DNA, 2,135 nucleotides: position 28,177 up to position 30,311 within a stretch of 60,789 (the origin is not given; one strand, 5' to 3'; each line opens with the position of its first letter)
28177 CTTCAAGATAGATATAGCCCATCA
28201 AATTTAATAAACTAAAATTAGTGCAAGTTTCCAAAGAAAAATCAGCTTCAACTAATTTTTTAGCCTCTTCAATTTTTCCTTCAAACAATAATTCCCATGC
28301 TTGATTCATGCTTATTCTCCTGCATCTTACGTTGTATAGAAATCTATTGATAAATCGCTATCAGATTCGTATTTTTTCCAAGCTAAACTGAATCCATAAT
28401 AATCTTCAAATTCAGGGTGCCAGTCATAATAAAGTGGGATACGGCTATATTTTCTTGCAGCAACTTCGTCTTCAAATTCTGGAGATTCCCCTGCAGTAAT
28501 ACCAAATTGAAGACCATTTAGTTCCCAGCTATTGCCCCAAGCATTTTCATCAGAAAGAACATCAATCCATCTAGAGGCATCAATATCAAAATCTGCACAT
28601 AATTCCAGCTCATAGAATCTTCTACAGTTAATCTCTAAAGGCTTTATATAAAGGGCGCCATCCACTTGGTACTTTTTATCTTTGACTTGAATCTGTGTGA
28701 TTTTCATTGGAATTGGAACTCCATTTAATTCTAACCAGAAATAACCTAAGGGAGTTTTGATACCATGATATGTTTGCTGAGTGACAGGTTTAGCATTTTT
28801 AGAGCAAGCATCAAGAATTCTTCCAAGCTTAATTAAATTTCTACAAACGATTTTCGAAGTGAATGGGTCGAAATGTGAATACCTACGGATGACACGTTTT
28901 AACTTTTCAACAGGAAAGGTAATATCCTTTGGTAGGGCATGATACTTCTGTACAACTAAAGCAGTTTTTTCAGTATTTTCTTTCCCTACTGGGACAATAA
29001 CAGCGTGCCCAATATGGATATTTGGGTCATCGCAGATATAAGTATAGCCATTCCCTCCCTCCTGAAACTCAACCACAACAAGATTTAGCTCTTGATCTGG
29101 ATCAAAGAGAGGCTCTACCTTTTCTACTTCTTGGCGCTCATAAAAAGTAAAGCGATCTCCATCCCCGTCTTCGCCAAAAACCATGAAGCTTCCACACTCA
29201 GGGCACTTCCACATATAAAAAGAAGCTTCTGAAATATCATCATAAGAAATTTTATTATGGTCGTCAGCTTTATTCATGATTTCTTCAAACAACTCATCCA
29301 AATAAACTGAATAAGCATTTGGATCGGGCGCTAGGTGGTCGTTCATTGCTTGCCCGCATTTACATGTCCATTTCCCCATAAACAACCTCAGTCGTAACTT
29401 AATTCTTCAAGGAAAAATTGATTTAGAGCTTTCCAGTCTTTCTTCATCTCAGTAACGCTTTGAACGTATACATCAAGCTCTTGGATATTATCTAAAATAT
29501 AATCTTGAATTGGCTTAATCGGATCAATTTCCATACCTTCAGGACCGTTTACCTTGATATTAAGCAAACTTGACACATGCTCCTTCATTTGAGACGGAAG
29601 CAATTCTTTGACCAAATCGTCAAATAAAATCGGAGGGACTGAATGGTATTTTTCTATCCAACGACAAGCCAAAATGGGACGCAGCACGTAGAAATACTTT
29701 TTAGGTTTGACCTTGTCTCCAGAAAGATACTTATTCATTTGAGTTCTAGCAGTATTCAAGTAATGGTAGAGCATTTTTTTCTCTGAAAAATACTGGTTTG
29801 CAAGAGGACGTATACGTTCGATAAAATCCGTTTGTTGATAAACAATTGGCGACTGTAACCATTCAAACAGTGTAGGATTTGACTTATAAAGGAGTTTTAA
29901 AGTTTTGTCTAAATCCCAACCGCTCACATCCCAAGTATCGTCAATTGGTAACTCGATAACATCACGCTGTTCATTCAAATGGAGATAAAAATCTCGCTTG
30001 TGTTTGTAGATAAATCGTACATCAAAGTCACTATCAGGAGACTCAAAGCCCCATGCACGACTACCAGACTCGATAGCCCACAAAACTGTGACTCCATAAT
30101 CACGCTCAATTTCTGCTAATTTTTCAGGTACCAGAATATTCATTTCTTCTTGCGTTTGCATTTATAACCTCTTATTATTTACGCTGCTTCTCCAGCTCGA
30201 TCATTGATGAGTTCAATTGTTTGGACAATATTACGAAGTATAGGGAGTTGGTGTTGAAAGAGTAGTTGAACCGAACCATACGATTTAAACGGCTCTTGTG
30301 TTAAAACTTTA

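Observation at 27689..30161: Uncharacterised three-gene module (PF10127-like nucleotidyltransferase, zinc-ribbon protein, TPR protein) fused to the 3' end of the hsdR transcript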

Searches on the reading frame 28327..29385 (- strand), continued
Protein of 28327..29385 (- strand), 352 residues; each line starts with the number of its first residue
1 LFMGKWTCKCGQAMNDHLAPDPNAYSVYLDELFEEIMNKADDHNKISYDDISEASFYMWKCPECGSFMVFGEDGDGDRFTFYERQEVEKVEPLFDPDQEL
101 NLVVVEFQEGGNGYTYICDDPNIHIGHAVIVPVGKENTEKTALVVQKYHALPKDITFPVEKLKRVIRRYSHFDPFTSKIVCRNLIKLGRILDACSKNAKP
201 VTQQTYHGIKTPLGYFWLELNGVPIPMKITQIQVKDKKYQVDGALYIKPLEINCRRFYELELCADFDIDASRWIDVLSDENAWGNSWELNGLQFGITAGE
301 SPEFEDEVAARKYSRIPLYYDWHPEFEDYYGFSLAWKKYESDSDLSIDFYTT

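Call 95: find_encoding_contigs(protein=P0131, flank=8000, max_places=3)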
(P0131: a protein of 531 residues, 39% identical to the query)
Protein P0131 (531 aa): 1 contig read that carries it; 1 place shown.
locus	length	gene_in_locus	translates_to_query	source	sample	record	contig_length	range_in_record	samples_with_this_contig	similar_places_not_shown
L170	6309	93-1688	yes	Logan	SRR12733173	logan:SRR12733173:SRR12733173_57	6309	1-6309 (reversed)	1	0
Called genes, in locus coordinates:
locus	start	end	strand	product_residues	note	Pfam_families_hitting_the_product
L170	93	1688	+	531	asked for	-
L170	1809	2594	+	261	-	PF10127:RlaP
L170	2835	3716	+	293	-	PF00165:HTH_AraC (faint), PF12833:HTH_18, PF06445:GyrI-like, PF14526:Cass2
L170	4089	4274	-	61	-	-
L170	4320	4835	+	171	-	-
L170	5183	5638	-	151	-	PF01797:Y1_Tnp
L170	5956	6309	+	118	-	?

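Call 96: find_encoding_contigs(protein=P0141, flank=8000, max_places=3)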
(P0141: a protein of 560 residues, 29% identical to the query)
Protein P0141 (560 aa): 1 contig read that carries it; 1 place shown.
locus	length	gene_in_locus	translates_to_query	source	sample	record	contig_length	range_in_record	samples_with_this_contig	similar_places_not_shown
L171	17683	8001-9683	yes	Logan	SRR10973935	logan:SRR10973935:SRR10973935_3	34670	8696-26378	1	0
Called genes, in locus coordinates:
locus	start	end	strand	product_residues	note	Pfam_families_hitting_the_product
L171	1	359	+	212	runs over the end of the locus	PF00215:OMPdecase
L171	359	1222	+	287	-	PF01261:AP_endonuc_2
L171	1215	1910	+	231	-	PF00596:Aldolase_II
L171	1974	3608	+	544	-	PF08279:HTH_11 (faint)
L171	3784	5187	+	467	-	PF00501:AMP-binding, PF13193:AMP-binding_C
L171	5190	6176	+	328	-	PF13378:MR_MLE_C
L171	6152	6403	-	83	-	PF01809:YidD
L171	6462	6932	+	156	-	PF00293:NUDIX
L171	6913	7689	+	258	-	PF00326:Peptidase_S9, PF20434:BD-FAE (weak)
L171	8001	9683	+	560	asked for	-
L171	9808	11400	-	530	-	PF01293:PEPCK_ATP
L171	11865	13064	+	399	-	PF00438:S-AdoMet_synt_N, PF02772:S-AdoMet_synt_M, PF02773:S-AdoMet_synt_C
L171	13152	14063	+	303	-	PF08378:NERD (faint)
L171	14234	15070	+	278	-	PF00248:Aldo_ket_red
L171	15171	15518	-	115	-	PF02537:CRCB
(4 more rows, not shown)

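Call 97: find_encoding_contigs(protein=P0140, flank=8000, max_places=3)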
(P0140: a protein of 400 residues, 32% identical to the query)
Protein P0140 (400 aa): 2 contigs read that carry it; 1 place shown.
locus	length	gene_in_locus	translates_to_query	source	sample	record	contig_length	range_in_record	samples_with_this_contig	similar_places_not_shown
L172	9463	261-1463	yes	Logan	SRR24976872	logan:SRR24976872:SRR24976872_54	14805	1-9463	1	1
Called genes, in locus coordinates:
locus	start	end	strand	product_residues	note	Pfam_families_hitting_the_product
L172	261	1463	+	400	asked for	-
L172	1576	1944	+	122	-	PF02566:OsmC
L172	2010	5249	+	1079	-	PF21445:ADDB_N, PF12705:PDDEXK_1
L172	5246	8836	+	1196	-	PF00580:UvrD-helicase, PF13245:AAA_19 (weak), PF13087:AAA_12 (faint), PF13361:UvrD_C, PF13538:UvrD_C_2 (faint), PF12705:PDDEXK_1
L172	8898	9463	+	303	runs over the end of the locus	-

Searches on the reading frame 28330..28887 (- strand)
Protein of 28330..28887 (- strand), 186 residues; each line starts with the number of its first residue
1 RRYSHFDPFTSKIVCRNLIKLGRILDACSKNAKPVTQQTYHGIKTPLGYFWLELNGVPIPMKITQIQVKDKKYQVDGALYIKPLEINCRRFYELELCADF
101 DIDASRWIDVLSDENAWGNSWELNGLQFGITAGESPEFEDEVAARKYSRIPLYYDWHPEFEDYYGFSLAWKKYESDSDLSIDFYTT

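Call 66: predict_structure(alignment_id=A3)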
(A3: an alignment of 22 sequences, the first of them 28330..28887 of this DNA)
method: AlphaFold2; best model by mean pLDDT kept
length: 186 residues; sequences in the alignment: 22
mean_pLDDT: 91.3   pTM: 0.88
mean pLDDT of the five models: 91.3, 91.0, 90.4, 90.4, 89.3
residues with pLDDT >= 90: 137; 70-90: 44; 50-70: 3; < 50: 2
segments of 3 or more residues with pLDDT < 50: none
pLDDT, mean of each block of 10 residues (from residue 1): 75 95 90 81 97 96 87 91 88 96 96 93 97 90 93 94 94 90 90
secondary structure, 60 per line:
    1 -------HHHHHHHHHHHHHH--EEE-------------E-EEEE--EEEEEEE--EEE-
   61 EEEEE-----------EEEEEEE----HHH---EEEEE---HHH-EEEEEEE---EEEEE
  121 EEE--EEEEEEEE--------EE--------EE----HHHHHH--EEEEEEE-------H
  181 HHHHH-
elements in order: H8-21 E24-26 E42-45 E48-54 E57-59 E61-65 E77-83 E94-98 E106-112 E116-123 E126-133 H158-163 E166-172 H180-185

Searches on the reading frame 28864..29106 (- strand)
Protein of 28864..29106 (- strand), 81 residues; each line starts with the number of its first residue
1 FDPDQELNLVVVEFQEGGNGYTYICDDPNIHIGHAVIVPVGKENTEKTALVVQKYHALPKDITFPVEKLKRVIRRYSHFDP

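Call 90: search_solved_structures(query=A6, max_evalue=1, show_alignments=2)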
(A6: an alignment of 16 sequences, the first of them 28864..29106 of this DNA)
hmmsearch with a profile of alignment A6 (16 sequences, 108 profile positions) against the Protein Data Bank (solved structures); distinct sequences matched with E-value up to 1: 5.
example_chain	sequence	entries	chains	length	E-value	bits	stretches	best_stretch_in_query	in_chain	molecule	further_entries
2d7e_A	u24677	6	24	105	0.13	15.3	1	41-99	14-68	Primosomal protein N' | Primosomal protein N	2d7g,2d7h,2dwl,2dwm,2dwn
6hhu_G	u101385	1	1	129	0.6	13.2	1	12-54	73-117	nanobody AF684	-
6blm_A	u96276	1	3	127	0.66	13.1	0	57-92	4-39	4-oxalocrotonate tautomerase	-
6f1y_j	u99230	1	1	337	0.76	12.9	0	17-74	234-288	Cytoplasmic dynein 1 light intermediate chain 2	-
7jil_i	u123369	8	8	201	0.81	12.8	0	24-62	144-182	30S ribosomal protein S4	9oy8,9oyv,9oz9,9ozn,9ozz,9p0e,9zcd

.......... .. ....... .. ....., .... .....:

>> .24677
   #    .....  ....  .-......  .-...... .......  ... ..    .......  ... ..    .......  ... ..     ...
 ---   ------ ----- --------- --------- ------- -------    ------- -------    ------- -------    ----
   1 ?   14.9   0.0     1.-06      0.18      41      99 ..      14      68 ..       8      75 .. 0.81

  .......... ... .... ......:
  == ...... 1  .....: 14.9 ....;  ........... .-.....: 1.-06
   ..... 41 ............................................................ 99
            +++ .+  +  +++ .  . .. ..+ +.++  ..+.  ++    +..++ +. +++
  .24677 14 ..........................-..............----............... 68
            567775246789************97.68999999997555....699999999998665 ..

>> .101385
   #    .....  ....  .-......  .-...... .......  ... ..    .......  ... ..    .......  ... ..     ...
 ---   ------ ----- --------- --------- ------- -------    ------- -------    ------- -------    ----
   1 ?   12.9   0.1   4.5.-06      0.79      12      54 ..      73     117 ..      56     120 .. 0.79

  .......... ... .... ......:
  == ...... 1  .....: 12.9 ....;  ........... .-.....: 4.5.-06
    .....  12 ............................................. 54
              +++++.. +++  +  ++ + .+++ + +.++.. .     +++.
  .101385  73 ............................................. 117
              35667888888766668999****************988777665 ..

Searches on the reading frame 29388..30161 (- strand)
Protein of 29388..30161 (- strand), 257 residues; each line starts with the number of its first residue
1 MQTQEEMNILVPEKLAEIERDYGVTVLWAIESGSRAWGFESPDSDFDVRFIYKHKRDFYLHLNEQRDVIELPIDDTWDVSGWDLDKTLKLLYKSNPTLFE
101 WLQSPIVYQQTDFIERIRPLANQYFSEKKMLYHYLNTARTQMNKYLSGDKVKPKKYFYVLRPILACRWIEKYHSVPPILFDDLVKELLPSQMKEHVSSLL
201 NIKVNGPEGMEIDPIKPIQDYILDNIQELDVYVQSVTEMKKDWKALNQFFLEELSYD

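Call 3: search_protein_families(library=pfam, proteins=[window:29388-30161:-], max_evalue=0.1)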
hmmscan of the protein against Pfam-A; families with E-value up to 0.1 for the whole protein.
window:29388-30161:- (257 aa): 3 families
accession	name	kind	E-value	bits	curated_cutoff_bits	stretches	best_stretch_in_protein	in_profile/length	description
PF10127.15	RlaP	-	1e-85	287.9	23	1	10-251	4-248/249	RNA repair pathway DNA polymerase beta family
PF14641.11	HTH_44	-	0.00049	21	35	1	45-85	51-94/117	Helix-turn-helix DNA-binding domain of SPT6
PF18765.7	Polbeta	-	0.034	14.7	26.9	1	32-80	19-67/93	Polymerase beta, Nucleotidyltransferase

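Call 4: search_protein_families(library=padloc, proteins=[window:29388-30161:-], max_evalue=0.1)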
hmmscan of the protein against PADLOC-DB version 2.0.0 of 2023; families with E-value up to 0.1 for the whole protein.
window:29388-30161:- (257 aa): 3 families
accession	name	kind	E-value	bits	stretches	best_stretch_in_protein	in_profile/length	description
PDLC04903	PDC-S09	-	0.0094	14.3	0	1-64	1-64/108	-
PDLC03433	REase_II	-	0.012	13.2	1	198-253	211-266/272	Type II restriction enzyme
PDLC04907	PDC-S09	-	0.021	12.9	1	15-56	18-57/114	-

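Call 5: search_protein_families(library=ncbifam, proteins=[window:29388-30161:-], max_evalue=0.1)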
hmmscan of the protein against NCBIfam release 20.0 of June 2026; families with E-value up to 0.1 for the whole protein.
window:29388-30161:- (257 aa): 1 family
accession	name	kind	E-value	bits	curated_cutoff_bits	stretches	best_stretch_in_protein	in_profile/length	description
NF047752.1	MntA_antitoxin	equivalog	0.032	14.1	60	0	29-59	10-40/106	type VII toxin-antitoxin system MntA family adenylyltransferase antitoxin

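Call 7: search_protein_families(library=phrogs, proteins=[window:29388-30161:-], max_evalue=0.1)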
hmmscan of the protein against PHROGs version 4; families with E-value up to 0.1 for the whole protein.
window:29388-30161:- (257 aa): 3 families
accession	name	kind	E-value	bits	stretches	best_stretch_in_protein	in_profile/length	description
phrog_14344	-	DNA, RNA and nucleotide metabolism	2.3e-74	251.5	1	5-229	8-234/262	nucleotidyltransferase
phrog_388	-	DNA, RNA and nucleotide metabolism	7e-14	52.6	1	26-191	38-179/351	nucleotidyltransferase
phrog_32942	-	unknown function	4.4e-05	23.8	1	11-54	24-67/332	-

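Call 35: search_solved_structures(query=window:29388-30161:-, max_evalue=0.01, show_alignments=1)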
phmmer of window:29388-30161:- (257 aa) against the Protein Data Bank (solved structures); distinct sequences matched with E-value up to 0.01: 0.

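Call 74: list_cluster_members(proteins=[window:29388-30161:-, window:28327-29379:-, window:27689-28309:-, L094:2079-2852:+, P0122])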
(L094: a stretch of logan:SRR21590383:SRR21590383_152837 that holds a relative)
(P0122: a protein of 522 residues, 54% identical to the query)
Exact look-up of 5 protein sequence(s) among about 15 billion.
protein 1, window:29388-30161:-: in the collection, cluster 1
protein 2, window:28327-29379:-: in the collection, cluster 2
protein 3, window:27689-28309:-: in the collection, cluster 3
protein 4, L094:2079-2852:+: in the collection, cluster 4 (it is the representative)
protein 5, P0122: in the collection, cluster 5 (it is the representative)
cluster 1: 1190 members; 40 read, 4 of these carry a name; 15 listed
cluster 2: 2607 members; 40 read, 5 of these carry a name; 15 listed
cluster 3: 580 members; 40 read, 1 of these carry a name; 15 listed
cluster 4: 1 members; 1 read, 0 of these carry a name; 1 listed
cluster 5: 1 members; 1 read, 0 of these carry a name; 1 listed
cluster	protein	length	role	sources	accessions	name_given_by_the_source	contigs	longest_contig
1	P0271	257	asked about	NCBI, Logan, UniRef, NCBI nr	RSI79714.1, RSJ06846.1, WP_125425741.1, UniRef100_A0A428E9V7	putative nucleotidyltransferase [Streptococcus mitis] | Putative nucleotidyltransferase n=1 Tax=Streptococcus mitis TaxID=28037 ... | nucleotidyltransferase domain-containing protein [Streptococcus mitis]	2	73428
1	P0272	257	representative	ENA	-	-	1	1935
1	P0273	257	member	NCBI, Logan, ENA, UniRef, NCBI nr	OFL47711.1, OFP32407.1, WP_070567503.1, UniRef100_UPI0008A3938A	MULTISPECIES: nucleotidyltransferase domain-containing protein [Streptococcus] | nucleotidyltransferase domain-containing protein n=1 Tax=Streptococcus TaxID=1301 ... | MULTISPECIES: nucleotidyltransferase domain-containing protein [unclassified ...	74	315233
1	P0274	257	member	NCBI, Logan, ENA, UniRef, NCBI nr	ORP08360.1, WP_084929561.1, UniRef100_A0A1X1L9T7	nucleotidyltransferase [Streptococcus mitis] | Nucleotidyltransferase n=1 Tax=Streptococcus mitis TaxID=28037 RepID=A0A1X1L9T7_STRMT | nucleotidyltransferase domain-containing protein [Streptococcus mitis]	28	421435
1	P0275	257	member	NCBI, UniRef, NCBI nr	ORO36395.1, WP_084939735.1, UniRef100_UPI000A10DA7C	nucleotidyltransferase domain-containing protein [Streptococcus oralis] | nucleotidyltransferase domain-containing protein n=1 Tax=Streptococcus oralis TaxID=1303 ...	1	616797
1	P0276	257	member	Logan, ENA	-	-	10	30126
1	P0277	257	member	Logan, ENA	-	-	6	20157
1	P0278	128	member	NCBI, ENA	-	-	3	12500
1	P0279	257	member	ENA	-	-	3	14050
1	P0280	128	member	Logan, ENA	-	-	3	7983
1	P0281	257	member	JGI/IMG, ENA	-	-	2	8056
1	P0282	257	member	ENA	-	-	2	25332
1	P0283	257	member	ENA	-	-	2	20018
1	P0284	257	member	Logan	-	-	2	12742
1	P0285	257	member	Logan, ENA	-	-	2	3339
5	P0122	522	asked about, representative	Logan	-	-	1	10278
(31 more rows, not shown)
